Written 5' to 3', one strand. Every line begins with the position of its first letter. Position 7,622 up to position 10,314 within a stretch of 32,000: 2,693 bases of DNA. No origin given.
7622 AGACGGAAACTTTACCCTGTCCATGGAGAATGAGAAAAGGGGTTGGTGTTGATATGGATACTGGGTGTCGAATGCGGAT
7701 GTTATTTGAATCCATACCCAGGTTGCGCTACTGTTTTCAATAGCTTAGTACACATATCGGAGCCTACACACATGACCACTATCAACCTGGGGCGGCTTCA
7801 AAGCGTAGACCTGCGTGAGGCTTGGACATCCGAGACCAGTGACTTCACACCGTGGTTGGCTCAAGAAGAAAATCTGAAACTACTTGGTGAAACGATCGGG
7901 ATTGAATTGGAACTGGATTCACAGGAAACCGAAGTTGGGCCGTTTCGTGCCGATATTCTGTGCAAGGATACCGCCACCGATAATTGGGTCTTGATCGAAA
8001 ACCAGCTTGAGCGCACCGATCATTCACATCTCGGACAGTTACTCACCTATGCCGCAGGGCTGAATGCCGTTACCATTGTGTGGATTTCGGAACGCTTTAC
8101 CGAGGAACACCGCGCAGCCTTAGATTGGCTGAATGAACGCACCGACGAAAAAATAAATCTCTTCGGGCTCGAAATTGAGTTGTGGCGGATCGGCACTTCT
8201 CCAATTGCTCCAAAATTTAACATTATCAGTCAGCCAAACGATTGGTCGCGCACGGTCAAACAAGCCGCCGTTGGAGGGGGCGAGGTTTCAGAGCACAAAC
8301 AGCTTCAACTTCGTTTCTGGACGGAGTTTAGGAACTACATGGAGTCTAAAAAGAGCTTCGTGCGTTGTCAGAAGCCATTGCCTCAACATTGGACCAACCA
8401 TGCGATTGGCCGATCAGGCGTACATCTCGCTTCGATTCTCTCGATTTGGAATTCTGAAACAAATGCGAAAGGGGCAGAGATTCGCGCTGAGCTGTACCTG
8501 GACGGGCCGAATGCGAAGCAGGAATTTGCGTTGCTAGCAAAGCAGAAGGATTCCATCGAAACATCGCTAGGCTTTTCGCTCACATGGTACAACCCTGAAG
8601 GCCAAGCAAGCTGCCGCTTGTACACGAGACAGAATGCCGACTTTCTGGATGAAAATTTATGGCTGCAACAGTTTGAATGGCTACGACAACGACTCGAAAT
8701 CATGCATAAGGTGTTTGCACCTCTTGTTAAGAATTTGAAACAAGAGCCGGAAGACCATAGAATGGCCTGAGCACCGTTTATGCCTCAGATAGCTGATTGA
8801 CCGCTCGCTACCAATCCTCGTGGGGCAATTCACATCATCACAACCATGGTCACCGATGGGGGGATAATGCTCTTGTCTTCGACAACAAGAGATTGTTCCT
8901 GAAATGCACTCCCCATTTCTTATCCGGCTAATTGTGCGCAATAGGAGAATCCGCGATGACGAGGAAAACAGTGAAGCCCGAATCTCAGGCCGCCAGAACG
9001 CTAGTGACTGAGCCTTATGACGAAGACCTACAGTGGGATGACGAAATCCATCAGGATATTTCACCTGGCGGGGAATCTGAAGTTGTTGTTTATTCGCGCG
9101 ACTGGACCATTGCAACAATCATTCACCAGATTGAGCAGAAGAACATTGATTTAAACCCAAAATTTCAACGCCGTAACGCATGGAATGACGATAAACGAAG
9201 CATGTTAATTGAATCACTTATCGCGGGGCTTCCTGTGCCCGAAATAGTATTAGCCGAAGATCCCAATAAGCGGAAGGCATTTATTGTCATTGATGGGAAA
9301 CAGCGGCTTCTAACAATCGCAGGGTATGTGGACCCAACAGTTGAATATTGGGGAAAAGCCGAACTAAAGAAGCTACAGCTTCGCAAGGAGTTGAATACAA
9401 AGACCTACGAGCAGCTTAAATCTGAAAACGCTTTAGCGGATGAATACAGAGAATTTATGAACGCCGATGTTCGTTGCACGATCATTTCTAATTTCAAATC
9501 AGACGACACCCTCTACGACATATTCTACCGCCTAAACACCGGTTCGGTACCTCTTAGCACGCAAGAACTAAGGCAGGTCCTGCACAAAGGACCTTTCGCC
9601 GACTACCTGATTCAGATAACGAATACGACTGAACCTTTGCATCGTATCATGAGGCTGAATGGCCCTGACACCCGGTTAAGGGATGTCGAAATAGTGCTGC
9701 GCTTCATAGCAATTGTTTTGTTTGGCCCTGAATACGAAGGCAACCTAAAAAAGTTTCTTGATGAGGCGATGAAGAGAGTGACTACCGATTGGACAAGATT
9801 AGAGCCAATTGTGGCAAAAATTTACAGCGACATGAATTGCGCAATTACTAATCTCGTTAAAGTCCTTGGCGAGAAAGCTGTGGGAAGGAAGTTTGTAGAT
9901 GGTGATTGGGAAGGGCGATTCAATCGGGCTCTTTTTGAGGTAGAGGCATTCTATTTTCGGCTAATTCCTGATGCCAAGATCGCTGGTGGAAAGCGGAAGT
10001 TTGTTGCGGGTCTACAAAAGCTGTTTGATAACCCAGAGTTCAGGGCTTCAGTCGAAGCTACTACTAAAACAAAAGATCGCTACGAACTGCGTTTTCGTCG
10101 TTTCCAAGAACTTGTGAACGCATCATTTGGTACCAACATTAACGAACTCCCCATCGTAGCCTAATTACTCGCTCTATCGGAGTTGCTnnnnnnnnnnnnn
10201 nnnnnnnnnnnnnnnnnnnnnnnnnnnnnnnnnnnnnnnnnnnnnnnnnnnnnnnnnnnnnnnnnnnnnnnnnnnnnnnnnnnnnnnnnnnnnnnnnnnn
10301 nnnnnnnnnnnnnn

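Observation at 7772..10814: Candidate defence module: PD-(D/E)XK/DUF4268-like gene followed by a DUF262 + HEPN two-gene cassette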

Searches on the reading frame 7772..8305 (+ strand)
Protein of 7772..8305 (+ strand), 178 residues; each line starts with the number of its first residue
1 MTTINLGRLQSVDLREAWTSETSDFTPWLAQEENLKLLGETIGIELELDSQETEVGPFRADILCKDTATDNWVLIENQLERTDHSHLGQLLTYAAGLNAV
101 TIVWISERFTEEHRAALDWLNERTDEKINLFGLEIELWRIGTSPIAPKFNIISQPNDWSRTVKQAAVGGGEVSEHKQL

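Call 66: search_protein_families(library=pfam, proteins=[window:7772-8305:+], max_evalue=10)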
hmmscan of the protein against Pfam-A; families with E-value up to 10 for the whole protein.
window:7772-8305:+ (178 aa): 0 families

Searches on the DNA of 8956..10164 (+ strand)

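Call 38: search_dna_similar(query=L012:2107-3747:+, collection=ecoli_genomes, mode=distant, max_evalue=0.00001, max_rows=30, rows=spread)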
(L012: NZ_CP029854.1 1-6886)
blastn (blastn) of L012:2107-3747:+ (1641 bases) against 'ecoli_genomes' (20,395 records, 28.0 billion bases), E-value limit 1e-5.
Records with a match: 43; places in all: 43; records where one place covers at least 80% of the query: 12.
Genomes with a match: 42 of 5426; with a place that covers at least 80% of the query: 12. Places per genome that has any: lowest 1, median 1, highest 2. On chromosomes: 31 places; on plasmids: 12.
Best place of each record, by identity: >=99% 11; 95-99% 1; 60-80% 31.
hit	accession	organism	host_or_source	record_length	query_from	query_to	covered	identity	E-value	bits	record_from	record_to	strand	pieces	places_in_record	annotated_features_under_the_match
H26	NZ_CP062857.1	Escherichia coli O20:H12 strain Res13-Lact-PEB17-18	Sus scrofa domesticus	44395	1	1641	100%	99.9%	0e+0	2956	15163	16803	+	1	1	GmrSD restriction endonuclease domain-containing protein | HEPN domain-containing protein | replication initiation protein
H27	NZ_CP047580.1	Escherichia coli strain 94EC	Homo sapiens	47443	1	1641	100%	99.9%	0e+0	2956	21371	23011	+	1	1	GmrSD restriction endonuclease domain-containing protein | HEPN domain-containing protein | replication initiation protein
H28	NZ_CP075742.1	Escherichia coli strain CPF6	Sus scrofa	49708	1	1641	100%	99.9%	0e+0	2956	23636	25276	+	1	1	GmrSD restriction endonuclease domain-containing protein | HEPN domain-containing protein | replication initiation protein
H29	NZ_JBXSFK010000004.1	Escherichia coli strain PEC122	Sus scrofa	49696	1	1641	100%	99.9%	0e+0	2956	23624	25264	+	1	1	GmrSD restriction endonuclease domain-containing protein | HEPN domain-containing protein | replication initiation protein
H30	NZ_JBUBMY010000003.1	Escherichia coli strain N66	Homo sapiens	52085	1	1641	100%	99.9%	0e+0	2956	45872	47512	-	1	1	GmrSD restriction endonuclease domain-containing protein | HEPN domain-containing protein | replication initiation protein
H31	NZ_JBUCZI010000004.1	Escherichia coli strain CD09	Homo sapiens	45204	1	1641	100%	99.9%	0e+0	2956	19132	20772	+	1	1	GmrSD restriction endonuclease domain-containing protein | HEPN domain-containing protein | replication initiation protein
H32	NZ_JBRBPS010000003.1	Escherichia coli strain CH4799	Homo sapiens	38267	1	1641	100%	99.8%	0e+0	2947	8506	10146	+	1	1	GmrSD restriction endonuclease domain-containing protein | HEPN domain-containing protein | replication initiation protein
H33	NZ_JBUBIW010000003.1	Escherichia coli strain GPEC1186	chicken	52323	1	1641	100%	99.8%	0e+0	2947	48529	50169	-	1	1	GmrSD restriction endonuclease domain-containing protein | HEPN domain-containing protein | replication initiation protein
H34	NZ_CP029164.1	Escherichia coli strain 104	chicken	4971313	177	300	8%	72.6%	1e-8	72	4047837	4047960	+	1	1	DUF262 domain-containing protein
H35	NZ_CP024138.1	Escherichia coli strain 14EC020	clinical patient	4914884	177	300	8%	72.6%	1e-8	72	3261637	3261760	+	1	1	DUF262 domain-containing protein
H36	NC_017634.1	Escherichia coli O83:H1 str. NRG 857C strain NRG 857C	-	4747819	177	300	8%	72.6%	1e-8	72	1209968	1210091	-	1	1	DUF262 domain-containing protein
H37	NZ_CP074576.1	Escherichia coli strain CS18F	Chicken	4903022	177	300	8%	72.6%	1e-8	72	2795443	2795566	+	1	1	DUF262 domain-containing protein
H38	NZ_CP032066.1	Escherichia coli strain E166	Avian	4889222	177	300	8%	72.6%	1e-8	72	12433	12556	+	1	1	DUF262 domain-containing protein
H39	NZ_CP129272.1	Escherichia coli strain G12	Chicken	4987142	177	300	8%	72.6%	1e-8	72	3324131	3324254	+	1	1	DUF262 domain-containing protein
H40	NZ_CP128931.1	Escherichia coli strain TUM9757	missing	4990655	177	300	8%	72.6%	1e-8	72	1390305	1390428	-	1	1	DUF262 domain-containing protein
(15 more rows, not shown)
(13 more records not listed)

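Call 39: get_annotated_region(hit=H36, flank=5000)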
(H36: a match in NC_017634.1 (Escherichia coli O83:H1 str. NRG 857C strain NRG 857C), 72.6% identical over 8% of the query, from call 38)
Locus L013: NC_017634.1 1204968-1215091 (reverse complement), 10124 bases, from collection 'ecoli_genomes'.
description: Escherichia coli O83:H1 str. NRG 857C, complete sequence
organism: Escherichia coli O83:H1 str. NRG 857C strain NRG 857C (NCBI taxid 685038)
replicon: chromosome; assembly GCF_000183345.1
host: -; source: -; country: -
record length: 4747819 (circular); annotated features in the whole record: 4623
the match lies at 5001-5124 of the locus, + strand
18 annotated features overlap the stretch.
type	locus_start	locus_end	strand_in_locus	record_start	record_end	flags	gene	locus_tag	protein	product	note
CDS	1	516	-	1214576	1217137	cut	-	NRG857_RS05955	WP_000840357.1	phage tail tape measure protein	-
CDS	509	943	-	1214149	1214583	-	-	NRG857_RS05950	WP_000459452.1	phage tail assembly protein T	-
CDS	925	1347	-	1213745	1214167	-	gpG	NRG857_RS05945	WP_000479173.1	phage tail assembly chaperone G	-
CDS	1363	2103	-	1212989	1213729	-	-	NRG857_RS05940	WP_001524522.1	phage tail protein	-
CDS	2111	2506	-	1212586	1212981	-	-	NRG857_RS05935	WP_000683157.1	phage minor tail U family protein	-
CDS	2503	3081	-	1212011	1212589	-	-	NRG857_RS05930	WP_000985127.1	phage tail protein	-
CDS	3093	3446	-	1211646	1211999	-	-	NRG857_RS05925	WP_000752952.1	head-tail joining protein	-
CDS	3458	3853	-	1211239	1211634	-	-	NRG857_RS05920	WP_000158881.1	DNA-packaging protein FI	-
CDS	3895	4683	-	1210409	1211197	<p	-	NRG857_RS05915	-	major capsid protein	incomplete; partial in the middle of a contig; missing N-terminus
CDS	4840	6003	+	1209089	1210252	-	-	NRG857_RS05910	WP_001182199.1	DUF262 domain-containing protein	-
CDS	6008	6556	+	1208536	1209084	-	-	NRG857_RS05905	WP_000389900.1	HEPN domain-containing protein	-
CDS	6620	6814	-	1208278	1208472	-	-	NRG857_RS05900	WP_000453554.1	hypothetical protein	-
CDS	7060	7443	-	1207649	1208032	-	-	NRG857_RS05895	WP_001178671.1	helix-turn-helix transcriptional regulator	-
CDS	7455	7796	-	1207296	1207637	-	-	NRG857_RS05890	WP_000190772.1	head decoration protein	-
CDS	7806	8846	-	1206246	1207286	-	-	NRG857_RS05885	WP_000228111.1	major capsid protein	-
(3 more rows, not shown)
